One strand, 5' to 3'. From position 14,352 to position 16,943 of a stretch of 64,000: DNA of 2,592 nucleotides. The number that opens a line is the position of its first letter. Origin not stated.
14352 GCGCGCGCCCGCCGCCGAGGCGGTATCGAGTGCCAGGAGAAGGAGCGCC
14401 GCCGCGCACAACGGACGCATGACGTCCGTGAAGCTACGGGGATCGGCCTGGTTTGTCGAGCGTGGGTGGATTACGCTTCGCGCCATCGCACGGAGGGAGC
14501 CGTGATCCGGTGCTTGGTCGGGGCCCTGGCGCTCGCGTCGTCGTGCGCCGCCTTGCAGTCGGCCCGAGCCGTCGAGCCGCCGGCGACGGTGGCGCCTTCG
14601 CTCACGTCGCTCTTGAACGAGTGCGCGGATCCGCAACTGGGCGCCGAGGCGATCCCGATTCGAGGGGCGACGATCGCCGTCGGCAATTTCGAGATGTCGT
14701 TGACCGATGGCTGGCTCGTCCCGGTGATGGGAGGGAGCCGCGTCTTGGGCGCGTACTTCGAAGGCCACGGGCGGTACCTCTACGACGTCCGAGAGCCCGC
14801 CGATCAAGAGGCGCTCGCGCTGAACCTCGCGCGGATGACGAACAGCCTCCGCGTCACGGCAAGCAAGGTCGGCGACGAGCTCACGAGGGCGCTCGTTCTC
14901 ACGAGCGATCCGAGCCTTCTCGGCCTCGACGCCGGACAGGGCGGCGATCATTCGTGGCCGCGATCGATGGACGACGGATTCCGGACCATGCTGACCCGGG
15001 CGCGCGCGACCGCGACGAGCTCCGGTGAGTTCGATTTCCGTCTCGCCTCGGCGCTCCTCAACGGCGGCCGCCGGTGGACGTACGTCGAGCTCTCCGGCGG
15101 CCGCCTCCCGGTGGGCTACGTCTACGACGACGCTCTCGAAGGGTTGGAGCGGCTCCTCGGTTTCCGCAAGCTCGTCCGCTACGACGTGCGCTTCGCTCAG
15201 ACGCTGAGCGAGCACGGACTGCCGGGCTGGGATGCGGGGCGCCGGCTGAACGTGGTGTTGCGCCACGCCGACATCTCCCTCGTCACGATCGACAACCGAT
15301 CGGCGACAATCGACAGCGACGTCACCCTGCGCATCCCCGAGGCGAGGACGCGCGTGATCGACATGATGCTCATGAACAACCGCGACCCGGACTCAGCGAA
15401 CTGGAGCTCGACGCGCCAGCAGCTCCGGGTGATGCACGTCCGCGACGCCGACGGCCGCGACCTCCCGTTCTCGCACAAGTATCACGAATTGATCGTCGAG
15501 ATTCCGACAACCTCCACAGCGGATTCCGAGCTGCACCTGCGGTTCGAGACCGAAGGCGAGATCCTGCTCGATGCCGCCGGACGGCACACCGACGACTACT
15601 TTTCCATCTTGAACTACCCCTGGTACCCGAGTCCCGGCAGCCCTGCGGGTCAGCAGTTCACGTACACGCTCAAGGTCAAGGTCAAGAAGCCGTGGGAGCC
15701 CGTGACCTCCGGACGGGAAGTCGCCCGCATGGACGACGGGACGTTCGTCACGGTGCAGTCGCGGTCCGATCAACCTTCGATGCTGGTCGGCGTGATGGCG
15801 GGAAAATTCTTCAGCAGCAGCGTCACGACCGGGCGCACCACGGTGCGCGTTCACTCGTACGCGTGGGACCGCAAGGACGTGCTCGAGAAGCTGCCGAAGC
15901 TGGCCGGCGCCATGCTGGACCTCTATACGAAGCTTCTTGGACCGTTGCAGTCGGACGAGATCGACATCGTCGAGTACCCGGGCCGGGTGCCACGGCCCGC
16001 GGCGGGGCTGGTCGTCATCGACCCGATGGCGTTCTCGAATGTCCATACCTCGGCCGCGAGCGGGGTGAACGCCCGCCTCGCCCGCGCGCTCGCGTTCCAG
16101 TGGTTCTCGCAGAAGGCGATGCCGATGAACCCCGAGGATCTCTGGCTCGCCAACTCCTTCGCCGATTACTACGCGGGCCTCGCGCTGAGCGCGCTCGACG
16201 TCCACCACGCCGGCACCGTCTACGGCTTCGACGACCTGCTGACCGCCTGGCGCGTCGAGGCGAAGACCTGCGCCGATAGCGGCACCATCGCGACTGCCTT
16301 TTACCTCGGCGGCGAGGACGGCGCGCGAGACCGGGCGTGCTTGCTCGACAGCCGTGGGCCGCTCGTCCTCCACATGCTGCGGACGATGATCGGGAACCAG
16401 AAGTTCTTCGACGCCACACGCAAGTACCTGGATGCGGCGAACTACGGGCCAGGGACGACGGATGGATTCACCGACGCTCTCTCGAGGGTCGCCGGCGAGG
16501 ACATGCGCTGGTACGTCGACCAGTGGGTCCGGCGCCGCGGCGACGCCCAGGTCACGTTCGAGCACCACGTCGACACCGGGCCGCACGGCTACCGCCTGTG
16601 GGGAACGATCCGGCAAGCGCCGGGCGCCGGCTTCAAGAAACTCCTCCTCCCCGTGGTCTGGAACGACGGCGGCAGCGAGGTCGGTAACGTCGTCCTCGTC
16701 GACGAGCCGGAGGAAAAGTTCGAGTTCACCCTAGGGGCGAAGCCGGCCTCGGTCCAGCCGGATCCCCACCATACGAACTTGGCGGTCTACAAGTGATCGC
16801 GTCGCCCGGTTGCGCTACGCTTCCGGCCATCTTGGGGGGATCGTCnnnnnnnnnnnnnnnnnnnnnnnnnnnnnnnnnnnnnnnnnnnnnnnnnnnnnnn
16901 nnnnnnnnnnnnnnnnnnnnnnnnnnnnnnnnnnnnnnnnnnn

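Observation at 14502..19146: Tandem M1-peptidase paralogs: upstream copy has lost every catalytic/zinc residue, downstream copy is intact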

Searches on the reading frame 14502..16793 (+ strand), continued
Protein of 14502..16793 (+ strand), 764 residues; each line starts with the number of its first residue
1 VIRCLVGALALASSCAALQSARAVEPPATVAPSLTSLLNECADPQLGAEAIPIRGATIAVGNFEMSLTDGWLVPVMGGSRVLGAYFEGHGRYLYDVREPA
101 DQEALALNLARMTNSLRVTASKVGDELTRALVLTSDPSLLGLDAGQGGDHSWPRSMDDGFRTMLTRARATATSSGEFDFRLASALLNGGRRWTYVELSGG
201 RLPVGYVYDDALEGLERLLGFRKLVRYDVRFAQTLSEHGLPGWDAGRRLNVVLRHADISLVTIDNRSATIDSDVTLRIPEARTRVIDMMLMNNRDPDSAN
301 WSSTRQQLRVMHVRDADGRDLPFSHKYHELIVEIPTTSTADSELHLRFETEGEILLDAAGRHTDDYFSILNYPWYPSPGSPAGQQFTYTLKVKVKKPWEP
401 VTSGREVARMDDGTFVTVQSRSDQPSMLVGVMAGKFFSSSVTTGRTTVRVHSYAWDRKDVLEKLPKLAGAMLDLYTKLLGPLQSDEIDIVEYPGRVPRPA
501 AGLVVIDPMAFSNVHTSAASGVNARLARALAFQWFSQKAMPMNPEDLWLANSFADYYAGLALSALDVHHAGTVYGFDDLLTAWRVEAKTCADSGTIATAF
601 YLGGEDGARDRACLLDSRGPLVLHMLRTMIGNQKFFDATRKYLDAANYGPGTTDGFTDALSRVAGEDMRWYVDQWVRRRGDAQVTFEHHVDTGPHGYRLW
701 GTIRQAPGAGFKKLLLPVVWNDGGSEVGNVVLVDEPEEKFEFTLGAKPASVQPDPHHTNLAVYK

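Call 75: find_encoding_contigs(protein=P0208, flank=8000, max_places=4)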
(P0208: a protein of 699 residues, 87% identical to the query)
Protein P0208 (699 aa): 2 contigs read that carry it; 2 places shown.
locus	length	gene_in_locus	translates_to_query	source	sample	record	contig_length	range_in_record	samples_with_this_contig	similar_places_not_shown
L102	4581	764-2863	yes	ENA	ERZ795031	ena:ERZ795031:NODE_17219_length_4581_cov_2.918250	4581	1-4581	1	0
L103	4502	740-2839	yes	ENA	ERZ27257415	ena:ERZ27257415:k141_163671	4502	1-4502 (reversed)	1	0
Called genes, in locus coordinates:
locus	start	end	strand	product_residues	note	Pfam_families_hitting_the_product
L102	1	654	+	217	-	?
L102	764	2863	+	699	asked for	-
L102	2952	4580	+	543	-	?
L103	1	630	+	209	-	?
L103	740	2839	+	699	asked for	-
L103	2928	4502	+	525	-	?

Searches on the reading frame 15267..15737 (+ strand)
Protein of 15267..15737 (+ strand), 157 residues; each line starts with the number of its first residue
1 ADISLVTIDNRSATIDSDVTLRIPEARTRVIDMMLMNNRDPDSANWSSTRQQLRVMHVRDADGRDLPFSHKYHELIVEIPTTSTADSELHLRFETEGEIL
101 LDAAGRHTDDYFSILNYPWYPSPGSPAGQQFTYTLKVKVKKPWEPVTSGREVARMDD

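Call 33: find_related_loci(query=A3, collection=metagenome_contigs, flank=6000)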
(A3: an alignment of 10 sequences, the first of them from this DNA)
Query A3 (157 aa) in metagenome_contigs; peptide patterns used: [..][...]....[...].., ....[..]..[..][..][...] (x = any residue, [..] = any of these).
113 stretches matched a pattern; 10 encode a relative of the query (tblastn E <= 1e-3); 10 distinct loci.
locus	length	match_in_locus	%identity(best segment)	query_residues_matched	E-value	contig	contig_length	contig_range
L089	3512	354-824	56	1-157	5e-60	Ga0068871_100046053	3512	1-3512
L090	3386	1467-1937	52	1-157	2e-54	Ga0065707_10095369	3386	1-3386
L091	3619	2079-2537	52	1-153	7e-53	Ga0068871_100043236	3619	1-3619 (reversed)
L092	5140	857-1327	50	1-157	7e-52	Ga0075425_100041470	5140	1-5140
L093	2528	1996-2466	46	1-157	2e-49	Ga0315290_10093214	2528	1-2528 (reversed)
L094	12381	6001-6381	54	31-157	2e-44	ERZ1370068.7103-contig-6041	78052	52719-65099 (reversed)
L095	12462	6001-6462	43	1-153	5e-38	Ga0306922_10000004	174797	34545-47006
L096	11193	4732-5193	43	1-153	5e-38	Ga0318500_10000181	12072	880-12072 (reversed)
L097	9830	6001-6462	43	1-153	5e-38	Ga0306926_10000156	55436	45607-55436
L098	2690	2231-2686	42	1-151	2e-37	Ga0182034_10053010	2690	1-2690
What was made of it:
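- Tried and rejected: Metagenome scan with a family-specific N-terminal alignment (call 33).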
